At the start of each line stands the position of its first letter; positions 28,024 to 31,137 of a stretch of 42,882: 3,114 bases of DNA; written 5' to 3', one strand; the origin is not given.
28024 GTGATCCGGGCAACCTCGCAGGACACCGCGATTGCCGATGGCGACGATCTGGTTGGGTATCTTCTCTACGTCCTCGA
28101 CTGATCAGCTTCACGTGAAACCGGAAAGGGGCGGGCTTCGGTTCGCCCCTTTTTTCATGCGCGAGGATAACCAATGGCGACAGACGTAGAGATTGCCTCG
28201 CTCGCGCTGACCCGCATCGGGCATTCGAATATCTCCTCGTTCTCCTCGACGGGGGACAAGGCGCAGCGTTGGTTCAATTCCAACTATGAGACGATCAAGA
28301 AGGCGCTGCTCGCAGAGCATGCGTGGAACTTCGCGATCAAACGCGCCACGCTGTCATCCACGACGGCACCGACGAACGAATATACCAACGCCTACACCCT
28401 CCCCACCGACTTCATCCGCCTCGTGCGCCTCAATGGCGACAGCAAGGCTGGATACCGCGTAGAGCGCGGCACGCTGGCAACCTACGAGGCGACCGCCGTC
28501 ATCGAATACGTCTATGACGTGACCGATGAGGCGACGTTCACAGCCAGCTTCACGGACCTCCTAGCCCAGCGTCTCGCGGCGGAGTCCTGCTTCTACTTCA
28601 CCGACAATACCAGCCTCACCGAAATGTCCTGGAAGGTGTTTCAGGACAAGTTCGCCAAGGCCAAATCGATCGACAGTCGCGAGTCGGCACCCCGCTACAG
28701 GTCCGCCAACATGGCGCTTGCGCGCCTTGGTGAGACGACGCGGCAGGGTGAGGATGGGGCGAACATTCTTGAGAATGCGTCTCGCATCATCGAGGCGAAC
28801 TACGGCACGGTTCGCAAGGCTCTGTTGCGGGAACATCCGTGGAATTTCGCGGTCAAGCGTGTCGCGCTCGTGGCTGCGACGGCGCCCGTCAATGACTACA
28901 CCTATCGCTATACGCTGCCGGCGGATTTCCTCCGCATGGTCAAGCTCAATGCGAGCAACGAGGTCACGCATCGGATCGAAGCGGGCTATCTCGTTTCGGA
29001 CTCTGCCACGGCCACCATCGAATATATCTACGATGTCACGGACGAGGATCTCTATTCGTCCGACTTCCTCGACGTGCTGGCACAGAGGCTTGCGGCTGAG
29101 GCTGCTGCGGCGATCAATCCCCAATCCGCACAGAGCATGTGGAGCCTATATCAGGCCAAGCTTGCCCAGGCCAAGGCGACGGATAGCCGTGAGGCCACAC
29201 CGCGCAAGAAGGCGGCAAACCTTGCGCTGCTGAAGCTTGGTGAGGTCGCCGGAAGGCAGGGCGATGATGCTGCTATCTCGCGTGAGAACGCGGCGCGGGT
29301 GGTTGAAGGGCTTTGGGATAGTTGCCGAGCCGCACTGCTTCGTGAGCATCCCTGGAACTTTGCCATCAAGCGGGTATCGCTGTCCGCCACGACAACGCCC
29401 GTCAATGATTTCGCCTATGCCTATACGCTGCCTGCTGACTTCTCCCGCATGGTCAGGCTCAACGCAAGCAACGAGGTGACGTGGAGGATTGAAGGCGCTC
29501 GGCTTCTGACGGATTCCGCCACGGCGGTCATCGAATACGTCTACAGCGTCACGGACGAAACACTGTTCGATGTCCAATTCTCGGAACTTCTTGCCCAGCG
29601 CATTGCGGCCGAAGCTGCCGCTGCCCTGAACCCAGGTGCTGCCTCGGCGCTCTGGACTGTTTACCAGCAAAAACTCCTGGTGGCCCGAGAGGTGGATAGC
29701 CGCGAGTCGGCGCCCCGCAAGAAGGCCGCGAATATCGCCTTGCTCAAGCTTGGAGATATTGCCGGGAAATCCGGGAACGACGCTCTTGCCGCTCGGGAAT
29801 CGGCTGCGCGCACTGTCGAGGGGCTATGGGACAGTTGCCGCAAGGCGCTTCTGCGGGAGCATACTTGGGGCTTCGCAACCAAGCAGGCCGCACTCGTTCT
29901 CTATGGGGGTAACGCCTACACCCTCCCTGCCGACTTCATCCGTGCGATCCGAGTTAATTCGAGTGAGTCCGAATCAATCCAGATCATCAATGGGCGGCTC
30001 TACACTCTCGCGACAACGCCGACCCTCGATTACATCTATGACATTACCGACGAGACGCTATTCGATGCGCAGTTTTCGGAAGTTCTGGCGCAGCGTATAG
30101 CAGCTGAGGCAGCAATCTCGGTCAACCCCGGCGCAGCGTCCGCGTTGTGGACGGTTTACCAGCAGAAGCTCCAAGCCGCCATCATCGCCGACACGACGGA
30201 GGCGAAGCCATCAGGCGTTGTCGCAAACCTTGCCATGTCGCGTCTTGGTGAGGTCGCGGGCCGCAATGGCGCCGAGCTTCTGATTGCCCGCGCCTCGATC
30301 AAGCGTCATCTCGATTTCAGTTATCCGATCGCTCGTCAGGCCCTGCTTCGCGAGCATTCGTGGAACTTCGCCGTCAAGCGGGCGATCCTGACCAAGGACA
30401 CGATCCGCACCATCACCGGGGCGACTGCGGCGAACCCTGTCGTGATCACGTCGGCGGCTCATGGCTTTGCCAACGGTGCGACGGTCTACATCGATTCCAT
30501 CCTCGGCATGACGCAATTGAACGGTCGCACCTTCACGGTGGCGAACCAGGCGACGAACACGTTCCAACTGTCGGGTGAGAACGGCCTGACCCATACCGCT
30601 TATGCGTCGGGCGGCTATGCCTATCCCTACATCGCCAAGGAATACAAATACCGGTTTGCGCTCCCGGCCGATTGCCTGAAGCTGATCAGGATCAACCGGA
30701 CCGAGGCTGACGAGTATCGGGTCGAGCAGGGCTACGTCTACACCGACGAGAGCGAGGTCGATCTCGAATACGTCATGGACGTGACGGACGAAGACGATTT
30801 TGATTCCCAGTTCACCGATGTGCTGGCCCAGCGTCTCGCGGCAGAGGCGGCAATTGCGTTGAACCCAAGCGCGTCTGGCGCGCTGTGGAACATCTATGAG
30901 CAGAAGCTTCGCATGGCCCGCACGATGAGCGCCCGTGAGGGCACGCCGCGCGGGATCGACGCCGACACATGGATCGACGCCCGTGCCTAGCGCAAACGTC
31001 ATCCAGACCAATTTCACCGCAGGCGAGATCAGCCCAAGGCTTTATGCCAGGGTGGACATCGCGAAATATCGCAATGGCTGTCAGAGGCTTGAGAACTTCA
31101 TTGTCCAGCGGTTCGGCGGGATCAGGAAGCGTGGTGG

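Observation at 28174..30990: Five tandem T7 gp11-like tail-adaptor modules fused into one 938-aa protein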

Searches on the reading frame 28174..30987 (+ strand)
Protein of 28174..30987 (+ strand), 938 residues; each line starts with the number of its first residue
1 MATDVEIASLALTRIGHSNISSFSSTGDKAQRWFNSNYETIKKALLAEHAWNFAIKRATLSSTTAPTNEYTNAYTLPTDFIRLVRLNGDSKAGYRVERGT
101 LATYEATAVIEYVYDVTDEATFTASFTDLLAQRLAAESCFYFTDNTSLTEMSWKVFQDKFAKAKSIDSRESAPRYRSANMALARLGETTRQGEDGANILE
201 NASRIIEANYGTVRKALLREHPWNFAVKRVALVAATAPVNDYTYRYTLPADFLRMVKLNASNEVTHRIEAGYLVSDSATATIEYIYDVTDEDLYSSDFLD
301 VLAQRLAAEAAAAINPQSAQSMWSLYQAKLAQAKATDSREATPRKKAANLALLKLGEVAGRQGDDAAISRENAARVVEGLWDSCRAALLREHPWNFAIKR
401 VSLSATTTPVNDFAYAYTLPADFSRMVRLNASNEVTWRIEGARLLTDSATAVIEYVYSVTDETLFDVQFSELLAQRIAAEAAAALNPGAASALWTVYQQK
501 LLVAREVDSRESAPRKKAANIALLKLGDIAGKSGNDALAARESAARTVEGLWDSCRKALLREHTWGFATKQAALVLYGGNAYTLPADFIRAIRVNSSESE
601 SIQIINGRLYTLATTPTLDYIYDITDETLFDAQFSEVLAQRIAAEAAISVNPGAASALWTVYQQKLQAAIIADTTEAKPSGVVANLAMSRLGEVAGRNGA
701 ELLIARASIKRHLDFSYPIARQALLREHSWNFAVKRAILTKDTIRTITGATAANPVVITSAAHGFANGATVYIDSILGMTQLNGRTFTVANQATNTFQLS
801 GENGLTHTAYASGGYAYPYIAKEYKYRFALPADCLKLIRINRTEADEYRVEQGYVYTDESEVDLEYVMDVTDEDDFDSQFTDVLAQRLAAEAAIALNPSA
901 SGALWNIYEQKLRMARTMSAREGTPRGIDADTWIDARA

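Call 4: search_protein_families(library=pfam, proteins=[window:28174-30987:+], max_evalue=1)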
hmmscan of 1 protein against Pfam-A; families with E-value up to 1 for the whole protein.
window:28174-30987:+ (938 aa): 6 families
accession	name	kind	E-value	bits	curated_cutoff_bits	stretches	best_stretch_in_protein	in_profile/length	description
PF16190.11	E1_FCCH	-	2.1e-07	31.4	29.5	1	758-816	9-66/70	Ubiquitin-activating enzyme E1 FCCH domain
PF24175.2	SU10_adaptor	-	1e-06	29.8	27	2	46-118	29-103/194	SU10 adaptor protein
PF19802.4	DUF6285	-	0.031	15.4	28.1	0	470-504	53-87/91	Domain of unknown function (DUF6285)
PF17495.7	OrfA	-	0.078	13.6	27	1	883-934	17-66/106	Vpr-like OrfA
PF08748.17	Phage_TAC_4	-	0.12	13.1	21.1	0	847-916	57-121/124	Phage tail assembly chaperone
PF24875.1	DUF7736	-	0.21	12.2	25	0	380-394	41-55/59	Domain of unknown function (DUF7736)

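Call 5: search_protein_families(library=phrogs, proteins=[window:28174-30987:+], max_evalue=0.01)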
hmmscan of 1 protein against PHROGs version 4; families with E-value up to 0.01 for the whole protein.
window:28174-30987:+ (938 aa): 5 families
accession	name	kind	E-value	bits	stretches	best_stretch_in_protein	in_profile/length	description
phrog_394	-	tail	6.3e-173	571.5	5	1-184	1-188/190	tail protein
phrog_9239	-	tail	2.4e-33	116.5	4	3-150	3-153/741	tail tubular protein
phrog_6013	-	tail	2.2e-15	57.4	1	358-480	14-132/228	tail protein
phrog_584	-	tail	6e-10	40.2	1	746-814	22-89/218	major tail protein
phrog_30097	-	unknown function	0.0072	17.4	0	858-907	32-82/138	-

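Call 7: search_dna_similar(query=window:28174-30987:+, collection=phages, mode=protein, max_rows=40)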
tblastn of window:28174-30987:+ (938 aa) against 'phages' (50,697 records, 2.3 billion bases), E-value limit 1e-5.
Records with a match: 131; places in all: 132; records where one place covers at least 80% of the query: 1.
Best place of each record, by identity: <60% 131.
By first word of the organism name: Vibrio 27; Pelagibacter 22; Escherichia 15; Xanthomonas 15; Salmonella 11; Caudoviricetes 6; Burkholderia 5; Acinetobacter 5; Klebsiella 4; Bacteriophage 3; and 11 more.
By host as written in the record: - 42; Candidatus Pelagibacter ubique HTCC1062 14; Xanthomonas albilineans CFBP2523 6; Candidatus Pelagibacter sp. HTCC1062 4; Escherichia coli O157:H7 4; Xanthomonas citri 4; Vibrio crassostreae 3; Vibrio splendidus 3; and 41 more.
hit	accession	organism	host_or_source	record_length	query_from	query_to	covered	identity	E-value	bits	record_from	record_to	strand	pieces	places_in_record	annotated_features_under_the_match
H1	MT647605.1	Pelagibacter phage Lederberg EXVC029P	Candidatus Pelagibacter ubique HTCC1062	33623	1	842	83%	30.0%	1e-17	309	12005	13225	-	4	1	putative tail tubular protein B | putative tail tubular protein A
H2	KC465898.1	Pelagibacter phage HTVC010P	Candidatus Pelagibacter ubique HTCC1062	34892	1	852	68%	34.3%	1e-15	329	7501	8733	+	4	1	putative tail tubular protein B | hypothetical protein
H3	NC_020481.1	Pelagibacter phage HTVC010P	Candidatus Pelagibacter ubique HTCC1062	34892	1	852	68%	34.3%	1e-15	329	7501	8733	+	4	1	tail protein (x2)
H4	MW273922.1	Pelagibacter phage HTVC034P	Candidatus Pelagibacter sp. HTCC1062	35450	1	852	68%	33.7%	3e-15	318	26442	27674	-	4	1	putative tail tubular B | putative tail tubular A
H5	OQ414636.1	Pelagibacter phage EXVC032P Baldr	Candidadtus Pelagibacter sp. HTCC1062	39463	1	865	70%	32.8%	1e-17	324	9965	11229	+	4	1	putative tail tubular protein B | tail tubular protein A | ribosome_binding_site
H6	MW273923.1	Pelagibacter phage HTVC035P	Candidatus Pelagibacter sp. HTCC1062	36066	1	842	69%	31.2%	5e-13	282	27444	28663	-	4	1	putative tail tubular B | putative tail tubular A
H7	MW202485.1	Caudoviricetes sp.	Manatee Spring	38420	6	814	63%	32.8%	5e-12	332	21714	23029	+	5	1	phage stabilization protein | major capsid protein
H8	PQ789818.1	Burkholderia phage vB_E332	Burkholderia sp.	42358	1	685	59%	33.7%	1e-15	270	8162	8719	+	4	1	hypothetical protein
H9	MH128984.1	Burkholderia phage vB_BmuP_KL4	-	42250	1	681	60%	31.6%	1e-14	263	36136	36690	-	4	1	hypothetical protein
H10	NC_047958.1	Burkholderia phage vB_BmuP_KL4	-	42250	1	681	60%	31.6%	1e-14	263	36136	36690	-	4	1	tail protein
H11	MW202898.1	Caudoviricetes sp.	Manatee Spring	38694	1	814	46%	37.6%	4e-11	269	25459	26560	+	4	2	major capsid protein | phage stabilization protein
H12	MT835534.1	Bacteriophage sp.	human fecal samples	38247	1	685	57%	30.0%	4e-10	249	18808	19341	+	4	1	record has no annotation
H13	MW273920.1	Pelagibacter phage HTVC024P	Candidatus Pelagibacter sp. HTCC1062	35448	1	511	50%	32.6%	2e-12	225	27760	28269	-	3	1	putative tail tubular A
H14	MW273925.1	Pelagibacter phage HTVC203P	Candidatus Pelagibacter sp. FZCC0015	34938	1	511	50%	32.4%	2e-12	214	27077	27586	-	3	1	putative tail tubular A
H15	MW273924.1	Pelagibacter phage HTVC100P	Candidatus Pelagibacter sp. HTCC7211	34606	1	511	50%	32.2%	7e-12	213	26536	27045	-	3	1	putative tail tubular A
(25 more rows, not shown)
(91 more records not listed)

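Call 8: find_homologous_proteins(query=window:28174-30987:+, max_evalue=0.00001)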
Query window:28174-30987:+ (938 aa): 11 proteins with E <= 0.00001 among 8000 candidates.
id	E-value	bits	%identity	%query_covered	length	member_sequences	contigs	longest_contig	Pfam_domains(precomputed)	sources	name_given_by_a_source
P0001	0.0e+0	2045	100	100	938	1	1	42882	PF24175.3,PF16190.12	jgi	-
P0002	0.0e+0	1490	72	100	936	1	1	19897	PF16190.12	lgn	-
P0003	2.1e-282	957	58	59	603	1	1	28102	PF16190.12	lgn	-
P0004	2.7e-105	372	30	79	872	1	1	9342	PF17212.10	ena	-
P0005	1.2e-90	323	28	79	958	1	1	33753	PF17212.10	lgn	-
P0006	4.4e-83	298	28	79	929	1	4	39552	PF17212.10,PF24175.3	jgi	-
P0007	1.4e-73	267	28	79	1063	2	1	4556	PF24175.3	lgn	-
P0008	1.1e-66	244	29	69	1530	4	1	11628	PF17212.10,PF12708.13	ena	-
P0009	1.3e-36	144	27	52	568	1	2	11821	-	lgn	-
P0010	2.1e-32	130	27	52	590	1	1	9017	-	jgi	jgi:hypothetical protein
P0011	3.5e-20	90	40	18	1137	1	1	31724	-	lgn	-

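Call 19: find_encoding_contigs(protein=P0002, flank=10000, max_places=3)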
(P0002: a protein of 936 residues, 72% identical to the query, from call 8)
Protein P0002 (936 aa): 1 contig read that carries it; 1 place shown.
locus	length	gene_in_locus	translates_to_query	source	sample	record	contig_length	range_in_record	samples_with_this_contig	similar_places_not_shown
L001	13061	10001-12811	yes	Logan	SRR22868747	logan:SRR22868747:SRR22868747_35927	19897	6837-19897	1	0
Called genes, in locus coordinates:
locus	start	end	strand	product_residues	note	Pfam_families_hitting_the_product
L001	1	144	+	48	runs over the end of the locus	-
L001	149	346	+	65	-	-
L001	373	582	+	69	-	-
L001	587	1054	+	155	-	PF20901:Sf6_terminase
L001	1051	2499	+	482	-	PF03237:Terminase_6N (weak), PF04466:Terminase_3, PF17289:Terminase_6C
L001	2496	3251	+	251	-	-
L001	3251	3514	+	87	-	-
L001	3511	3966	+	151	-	-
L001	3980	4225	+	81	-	-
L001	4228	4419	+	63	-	-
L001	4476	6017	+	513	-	PF12236:Head-tail_con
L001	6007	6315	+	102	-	PF25181:Phage_Bbp19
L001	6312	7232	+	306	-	-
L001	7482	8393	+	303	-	PF19821:Phage_capsid_2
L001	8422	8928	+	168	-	-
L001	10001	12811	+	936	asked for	PF16190:E1_FCCH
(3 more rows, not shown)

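Call 20: find_encoding_contigs(protein=P0003, flank=10000, max_places=3)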
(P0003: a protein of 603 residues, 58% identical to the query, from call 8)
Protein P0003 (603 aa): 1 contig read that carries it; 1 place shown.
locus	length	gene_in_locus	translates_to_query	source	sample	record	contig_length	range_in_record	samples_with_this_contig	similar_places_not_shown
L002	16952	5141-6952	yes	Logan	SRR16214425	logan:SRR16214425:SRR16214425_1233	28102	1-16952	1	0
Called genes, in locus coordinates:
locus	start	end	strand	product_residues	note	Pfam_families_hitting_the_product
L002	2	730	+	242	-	?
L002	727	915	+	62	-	-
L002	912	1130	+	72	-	-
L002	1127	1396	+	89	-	PF25181:Phage_Bbp19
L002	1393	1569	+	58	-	-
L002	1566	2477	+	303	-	-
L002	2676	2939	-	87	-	-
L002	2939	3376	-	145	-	-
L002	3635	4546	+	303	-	PF19821:Phage_capsid_2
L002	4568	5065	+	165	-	-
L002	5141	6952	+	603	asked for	PF16190:E1_FCCH (weak)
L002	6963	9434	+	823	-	-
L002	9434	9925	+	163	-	-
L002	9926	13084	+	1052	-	-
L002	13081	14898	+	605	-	PF18760:ART-PolyVal (weak)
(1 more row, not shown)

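Call 23: get_annotated_region(hit=H7, flank=3000)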
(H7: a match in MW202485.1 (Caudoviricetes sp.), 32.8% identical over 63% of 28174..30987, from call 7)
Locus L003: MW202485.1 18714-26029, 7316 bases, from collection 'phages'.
description: Podoviridae sp. isolate ctHz2215, complete genome.
organism: Caudoviricetes sp. (NCBI taxid 2832643)
taxonomy: Viruses; Duplodnaviria; Heunggongvirae; Uroviricota; Caudoviricetes
host: -; source: Manatee Spring; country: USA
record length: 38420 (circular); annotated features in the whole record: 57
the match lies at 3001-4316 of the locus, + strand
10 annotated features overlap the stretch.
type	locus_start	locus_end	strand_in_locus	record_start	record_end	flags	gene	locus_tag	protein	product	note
CDS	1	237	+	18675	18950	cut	-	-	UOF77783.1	hypothetical protein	-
CDS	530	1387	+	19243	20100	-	-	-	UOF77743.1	scaffold protein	-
CDS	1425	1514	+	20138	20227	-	-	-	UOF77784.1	hypothetical protein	-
CDS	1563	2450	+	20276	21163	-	-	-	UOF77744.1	putative major capsid protein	-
CDS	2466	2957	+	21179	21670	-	-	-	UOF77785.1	hypothetical protein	-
CDS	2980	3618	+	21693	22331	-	-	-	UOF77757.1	major capsid protein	-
CDS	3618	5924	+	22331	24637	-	-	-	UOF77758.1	phage stabilization protein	-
CDS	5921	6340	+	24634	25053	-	-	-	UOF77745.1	putative acetyltransferase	-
CDS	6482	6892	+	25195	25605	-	-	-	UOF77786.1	hypothetical protein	-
CDS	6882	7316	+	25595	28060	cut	-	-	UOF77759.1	lysozyme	-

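Call 24: get_annotated_region(hit=H2, flank=3000)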
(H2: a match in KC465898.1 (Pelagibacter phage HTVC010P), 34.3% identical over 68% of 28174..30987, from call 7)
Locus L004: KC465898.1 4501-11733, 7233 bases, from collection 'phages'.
description: Pelagibacter phage HTVC010P, complete genome.
organism: Pelagibacter phage HTVC010P (NCBI taxid 1283077)
taxonomy: Viruses; Duplodnaviria; Heunggongvirae; Uroviricota; Caudoviricetes
host: Candidatus Pelagibacter ubique HTCC1062; source: -; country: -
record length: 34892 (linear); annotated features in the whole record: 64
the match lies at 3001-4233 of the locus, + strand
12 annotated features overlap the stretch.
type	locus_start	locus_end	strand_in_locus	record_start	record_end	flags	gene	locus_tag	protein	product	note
CDS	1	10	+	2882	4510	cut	-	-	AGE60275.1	head-tail connector protein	-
CDS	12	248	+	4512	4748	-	-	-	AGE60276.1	hypothetical protein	-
CDS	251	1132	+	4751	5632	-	-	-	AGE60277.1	hypothetical protein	-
CDS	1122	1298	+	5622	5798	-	-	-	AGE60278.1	hypothetical protein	-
CDS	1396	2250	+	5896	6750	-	-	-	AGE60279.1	putative major capsid protein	structural protein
CDS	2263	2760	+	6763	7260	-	-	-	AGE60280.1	hypothetical protein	-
CDS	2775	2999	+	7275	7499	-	-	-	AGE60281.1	hypothetical protein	-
CDS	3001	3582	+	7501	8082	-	-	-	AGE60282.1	hypothetical protein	-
CDS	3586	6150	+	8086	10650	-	-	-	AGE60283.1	putative tail tubular protein B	-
CDS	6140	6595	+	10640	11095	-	-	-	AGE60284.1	hypothetical protein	-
CDS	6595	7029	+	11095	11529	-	-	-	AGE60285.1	hypothetical protein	-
CDS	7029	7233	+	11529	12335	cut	-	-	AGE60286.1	hypothetical protein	-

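Call 41: find_homologous_proteins(query=A3, max_evalue=1e-20)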
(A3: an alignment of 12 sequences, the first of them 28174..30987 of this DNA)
Query A3 (12 sequences) (938 aa, profile of the alignment): 50 proteins with E <= 1e-20 among 8000 candidates.
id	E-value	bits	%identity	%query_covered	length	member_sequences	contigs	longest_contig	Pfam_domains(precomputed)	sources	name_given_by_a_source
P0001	0.0e+0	1145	100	100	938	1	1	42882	PF24175.3,PF16190.12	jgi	-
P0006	0.0e+0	1143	28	79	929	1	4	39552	PF17212.10,PF24175.3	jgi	-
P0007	0.0e+0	1130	28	79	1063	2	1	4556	PF24175.3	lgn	-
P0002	0.0e+0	1123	72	100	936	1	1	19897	PF16190.12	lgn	-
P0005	0.0e+0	1111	28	79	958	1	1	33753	PF17212.10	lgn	-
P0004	0.0e+0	1026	30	79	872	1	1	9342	PF17212.10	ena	-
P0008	7.3e-238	810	29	69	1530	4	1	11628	PF17212.10,PF12708.13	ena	-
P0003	8.0e-224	764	58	59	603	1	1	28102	PF16190.12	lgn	-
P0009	6.4e-185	635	27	52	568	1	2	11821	-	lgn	-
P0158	2.1e-165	571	61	45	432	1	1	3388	PF16190.12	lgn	-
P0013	2.9e-151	524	48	44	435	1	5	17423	PF16190.12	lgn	-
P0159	9.5e-145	502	48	44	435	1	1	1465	PF16190.12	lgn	-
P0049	3.2e-107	378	32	37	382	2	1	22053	PF17212.10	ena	-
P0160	5.4e-73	265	67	27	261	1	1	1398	PF16190.12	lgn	-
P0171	4.0e-63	232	54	27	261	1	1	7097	PF16190.12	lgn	-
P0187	5.0e-59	219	52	27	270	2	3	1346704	PF16190.12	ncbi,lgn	ncbi:MAG: ubiquitin-activating E1 FCCH domain-containing protein [Flavobacteriaceae bacterium]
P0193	1.5e-58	217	51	27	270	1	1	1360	PF16190.12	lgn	-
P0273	6.7e-58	215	56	27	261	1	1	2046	PF16190.12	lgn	-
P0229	1.5e-50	191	44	27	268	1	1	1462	PF16190.12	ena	-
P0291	4.9e-37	146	34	23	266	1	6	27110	PF16190.12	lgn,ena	-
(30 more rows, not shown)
